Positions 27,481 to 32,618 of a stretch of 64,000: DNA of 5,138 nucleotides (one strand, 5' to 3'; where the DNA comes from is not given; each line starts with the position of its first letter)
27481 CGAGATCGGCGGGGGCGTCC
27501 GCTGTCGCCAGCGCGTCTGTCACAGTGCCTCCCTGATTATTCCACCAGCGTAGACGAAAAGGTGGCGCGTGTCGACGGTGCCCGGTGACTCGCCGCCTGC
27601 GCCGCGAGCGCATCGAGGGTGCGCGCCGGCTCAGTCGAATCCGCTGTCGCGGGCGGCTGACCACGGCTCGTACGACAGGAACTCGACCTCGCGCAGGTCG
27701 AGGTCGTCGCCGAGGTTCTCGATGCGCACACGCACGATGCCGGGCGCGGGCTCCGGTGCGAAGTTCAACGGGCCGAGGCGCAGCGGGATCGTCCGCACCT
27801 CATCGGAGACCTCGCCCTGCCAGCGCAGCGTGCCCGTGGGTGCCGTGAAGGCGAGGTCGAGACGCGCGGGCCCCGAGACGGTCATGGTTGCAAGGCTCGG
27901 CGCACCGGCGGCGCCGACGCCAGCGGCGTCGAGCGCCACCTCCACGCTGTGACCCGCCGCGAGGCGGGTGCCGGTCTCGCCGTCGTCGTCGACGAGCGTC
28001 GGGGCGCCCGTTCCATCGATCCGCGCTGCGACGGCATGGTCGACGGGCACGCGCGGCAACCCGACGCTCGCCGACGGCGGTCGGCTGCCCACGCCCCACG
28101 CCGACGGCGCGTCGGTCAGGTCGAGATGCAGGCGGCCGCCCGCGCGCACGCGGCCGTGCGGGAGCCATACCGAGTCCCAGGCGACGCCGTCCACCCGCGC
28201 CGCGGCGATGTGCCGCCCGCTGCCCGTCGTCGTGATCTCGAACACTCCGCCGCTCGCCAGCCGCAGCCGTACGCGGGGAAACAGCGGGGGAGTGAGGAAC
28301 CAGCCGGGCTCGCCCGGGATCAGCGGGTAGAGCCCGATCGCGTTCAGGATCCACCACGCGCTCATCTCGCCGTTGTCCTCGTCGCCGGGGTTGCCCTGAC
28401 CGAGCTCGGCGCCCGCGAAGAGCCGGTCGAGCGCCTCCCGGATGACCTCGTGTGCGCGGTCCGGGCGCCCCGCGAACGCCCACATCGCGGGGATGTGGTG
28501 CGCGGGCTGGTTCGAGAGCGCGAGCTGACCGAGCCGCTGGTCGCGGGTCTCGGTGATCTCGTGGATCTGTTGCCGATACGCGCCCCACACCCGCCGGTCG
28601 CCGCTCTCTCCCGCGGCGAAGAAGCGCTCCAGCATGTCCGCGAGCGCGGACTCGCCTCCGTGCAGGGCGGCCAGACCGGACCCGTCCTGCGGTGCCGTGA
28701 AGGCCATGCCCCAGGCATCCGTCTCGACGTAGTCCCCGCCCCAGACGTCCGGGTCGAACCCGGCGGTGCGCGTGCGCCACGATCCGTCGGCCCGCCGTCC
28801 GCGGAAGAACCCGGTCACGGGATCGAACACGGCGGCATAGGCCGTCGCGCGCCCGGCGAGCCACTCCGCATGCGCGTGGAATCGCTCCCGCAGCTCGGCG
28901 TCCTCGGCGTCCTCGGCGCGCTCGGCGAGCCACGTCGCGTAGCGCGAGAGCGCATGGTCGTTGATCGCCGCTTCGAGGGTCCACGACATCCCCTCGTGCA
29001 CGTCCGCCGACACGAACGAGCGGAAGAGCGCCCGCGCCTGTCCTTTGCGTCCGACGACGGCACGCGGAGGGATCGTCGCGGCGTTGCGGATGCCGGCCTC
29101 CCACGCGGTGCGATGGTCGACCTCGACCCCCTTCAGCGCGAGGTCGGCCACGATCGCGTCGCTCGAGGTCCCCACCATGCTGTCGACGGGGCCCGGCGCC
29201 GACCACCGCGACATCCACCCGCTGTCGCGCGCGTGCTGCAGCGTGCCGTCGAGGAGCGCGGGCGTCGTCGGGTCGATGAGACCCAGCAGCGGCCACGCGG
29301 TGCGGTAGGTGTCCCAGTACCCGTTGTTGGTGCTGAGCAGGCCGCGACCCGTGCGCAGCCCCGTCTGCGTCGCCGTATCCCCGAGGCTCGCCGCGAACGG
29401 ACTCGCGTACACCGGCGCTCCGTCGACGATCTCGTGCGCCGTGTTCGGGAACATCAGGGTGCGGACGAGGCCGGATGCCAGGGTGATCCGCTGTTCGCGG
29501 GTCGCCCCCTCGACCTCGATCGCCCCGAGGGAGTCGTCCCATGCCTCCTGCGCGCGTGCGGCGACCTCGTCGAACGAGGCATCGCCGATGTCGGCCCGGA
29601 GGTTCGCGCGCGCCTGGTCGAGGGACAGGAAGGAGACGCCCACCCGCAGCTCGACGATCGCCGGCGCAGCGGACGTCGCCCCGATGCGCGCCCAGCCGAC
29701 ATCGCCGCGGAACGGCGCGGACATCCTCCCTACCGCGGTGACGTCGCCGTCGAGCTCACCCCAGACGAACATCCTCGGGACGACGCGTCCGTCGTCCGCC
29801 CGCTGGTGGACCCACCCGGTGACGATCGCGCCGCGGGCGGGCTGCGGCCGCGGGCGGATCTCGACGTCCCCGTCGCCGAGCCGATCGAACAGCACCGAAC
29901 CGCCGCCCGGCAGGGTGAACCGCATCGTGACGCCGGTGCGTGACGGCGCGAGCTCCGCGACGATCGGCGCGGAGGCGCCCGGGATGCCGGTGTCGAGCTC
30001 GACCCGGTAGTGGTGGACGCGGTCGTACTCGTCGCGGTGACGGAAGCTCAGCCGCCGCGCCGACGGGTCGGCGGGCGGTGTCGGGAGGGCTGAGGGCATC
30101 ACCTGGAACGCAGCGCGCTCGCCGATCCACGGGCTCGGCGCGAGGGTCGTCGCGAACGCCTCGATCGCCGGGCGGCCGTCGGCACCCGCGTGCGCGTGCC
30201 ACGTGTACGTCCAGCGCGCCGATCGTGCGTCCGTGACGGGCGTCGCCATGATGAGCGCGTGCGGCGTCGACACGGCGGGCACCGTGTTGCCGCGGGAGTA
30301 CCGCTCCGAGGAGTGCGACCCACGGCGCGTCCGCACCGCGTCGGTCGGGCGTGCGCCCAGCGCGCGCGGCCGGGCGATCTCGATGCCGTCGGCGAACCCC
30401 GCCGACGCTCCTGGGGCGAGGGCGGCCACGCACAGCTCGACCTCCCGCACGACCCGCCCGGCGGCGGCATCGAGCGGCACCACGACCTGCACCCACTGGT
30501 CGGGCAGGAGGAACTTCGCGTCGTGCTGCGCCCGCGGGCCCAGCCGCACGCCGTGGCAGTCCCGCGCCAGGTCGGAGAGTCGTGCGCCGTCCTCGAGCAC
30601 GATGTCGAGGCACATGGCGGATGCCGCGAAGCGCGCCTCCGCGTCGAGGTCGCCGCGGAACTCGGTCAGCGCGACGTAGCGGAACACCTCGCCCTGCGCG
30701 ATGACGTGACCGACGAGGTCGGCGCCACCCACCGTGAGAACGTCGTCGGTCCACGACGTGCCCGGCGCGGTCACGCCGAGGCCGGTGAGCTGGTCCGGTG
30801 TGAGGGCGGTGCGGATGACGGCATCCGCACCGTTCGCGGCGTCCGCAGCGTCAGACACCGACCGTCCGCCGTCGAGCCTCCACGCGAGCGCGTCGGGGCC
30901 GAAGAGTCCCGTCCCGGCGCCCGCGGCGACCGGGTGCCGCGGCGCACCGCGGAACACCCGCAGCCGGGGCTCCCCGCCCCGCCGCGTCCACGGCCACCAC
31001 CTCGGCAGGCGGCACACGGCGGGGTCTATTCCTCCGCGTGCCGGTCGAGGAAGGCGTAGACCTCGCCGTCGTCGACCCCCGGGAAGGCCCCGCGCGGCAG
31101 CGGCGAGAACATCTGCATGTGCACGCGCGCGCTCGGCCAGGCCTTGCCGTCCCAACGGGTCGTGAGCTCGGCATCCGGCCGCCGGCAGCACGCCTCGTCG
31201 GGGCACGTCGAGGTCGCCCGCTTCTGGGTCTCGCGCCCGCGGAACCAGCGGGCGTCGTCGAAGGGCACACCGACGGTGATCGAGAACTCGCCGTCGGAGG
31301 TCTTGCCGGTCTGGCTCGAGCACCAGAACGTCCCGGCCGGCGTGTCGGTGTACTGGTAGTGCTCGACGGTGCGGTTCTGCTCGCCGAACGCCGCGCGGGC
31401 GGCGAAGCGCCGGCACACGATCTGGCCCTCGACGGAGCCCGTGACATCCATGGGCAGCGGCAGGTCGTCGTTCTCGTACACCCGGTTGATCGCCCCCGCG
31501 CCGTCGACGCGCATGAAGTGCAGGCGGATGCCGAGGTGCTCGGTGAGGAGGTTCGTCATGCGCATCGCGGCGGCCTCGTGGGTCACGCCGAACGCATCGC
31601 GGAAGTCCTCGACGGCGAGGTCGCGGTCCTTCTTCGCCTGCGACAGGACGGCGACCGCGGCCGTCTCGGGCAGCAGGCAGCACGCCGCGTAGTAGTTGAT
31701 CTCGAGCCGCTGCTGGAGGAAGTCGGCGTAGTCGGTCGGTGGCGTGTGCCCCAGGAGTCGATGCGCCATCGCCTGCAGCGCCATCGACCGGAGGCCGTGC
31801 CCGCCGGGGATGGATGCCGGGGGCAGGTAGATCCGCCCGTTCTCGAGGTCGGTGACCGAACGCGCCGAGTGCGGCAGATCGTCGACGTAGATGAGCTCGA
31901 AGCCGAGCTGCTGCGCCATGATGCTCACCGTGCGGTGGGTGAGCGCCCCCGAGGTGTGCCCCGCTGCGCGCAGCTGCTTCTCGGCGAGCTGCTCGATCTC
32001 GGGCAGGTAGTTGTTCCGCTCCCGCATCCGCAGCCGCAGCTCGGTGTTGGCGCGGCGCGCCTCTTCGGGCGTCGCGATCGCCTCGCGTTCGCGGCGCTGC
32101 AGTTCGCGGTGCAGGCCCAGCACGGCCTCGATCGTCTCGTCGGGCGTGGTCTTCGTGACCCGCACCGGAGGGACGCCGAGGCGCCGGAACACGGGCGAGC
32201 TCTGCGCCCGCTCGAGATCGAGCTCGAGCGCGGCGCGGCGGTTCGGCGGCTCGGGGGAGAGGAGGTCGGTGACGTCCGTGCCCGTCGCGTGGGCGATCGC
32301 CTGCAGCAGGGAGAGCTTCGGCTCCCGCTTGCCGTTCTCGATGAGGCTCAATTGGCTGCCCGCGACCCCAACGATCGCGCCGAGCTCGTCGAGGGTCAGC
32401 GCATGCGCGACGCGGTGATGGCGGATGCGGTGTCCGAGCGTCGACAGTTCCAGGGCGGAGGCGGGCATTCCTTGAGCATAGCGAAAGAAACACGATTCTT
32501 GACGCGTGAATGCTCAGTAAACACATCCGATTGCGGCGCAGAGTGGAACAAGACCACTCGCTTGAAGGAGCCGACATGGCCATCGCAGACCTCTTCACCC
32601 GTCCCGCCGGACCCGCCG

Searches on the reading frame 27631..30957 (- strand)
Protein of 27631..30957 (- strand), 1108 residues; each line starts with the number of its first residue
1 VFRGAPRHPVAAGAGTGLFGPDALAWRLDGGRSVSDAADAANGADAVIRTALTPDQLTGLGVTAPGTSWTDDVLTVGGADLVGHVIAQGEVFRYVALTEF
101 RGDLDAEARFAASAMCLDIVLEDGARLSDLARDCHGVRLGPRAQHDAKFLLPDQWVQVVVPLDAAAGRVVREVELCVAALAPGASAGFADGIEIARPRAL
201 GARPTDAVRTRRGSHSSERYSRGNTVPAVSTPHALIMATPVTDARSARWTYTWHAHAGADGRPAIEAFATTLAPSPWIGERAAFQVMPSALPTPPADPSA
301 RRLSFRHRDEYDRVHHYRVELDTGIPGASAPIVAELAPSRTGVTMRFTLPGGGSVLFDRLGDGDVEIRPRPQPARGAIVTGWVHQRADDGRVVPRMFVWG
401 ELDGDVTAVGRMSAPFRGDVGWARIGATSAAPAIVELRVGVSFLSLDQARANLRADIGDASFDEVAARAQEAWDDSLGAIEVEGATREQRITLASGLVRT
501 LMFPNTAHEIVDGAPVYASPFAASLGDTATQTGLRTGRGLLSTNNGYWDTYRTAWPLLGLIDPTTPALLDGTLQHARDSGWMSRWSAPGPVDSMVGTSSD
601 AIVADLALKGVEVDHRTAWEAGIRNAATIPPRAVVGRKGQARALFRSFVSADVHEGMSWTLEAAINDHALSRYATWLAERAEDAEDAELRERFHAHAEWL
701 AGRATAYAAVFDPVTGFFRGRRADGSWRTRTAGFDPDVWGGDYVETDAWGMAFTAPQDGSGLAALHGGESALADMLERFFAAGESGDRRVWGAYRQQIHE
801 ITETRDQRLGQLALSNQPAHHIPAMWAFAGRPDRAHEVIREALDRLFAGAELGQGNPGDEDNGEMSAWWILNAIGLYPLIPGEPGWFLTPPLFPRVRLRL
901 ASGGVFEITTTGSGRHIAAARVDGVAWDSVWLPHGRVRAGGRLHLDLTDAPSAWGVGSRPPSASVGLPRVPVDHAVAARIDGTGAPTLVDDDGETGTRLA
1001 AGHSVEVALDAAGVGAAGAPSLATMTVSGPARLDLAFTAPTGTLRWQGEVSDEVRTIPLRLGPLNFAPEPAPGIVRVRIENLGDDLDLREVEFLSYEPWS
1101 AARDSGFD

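Call 10: search_protein_families(library=pfam, proteins=[window:27631-30957:-])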
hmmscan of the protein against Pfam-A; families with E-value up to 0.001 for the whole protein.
window:27631-30957:- (1108 aa): 2 families
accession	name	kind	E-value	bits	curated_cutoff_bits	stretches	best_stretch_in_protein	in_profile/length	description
PF07971.18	Glyco_hydro_92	-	5.9e-105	352.3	24.6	1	448-948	1-463/464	Glycosyl hydrolase family 92 catalytic domain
PF17678.7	Glyco_hydro_92N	-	1.8e-13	51.3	34.5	1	210-413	4-199/236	Glycosyl hydrolase family 92 N-terminal domain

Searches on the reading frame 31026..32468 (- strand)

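Call 10: search_protein_families(library=pfam, proteins=[window:31026-32468:-])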
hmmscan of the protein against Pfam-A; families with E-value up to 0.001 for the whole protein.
window:31026-32468:- (480 aa): 3 families
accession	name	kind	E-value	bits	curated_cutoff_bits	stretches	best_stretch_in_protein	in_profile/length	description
PF13560.12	HTH_31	-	1.1e-11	45.3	27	1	11-68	2-60/64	Helix-turn-helix domain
PF01381.28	HTH_3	-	1e-09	38.7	23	1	16-69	2-55/55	Helix-turn-helix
PF12844.13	HTH_19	-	0.00026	21.3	30.2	0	12-70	1-59/64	Helix-turn-helix domain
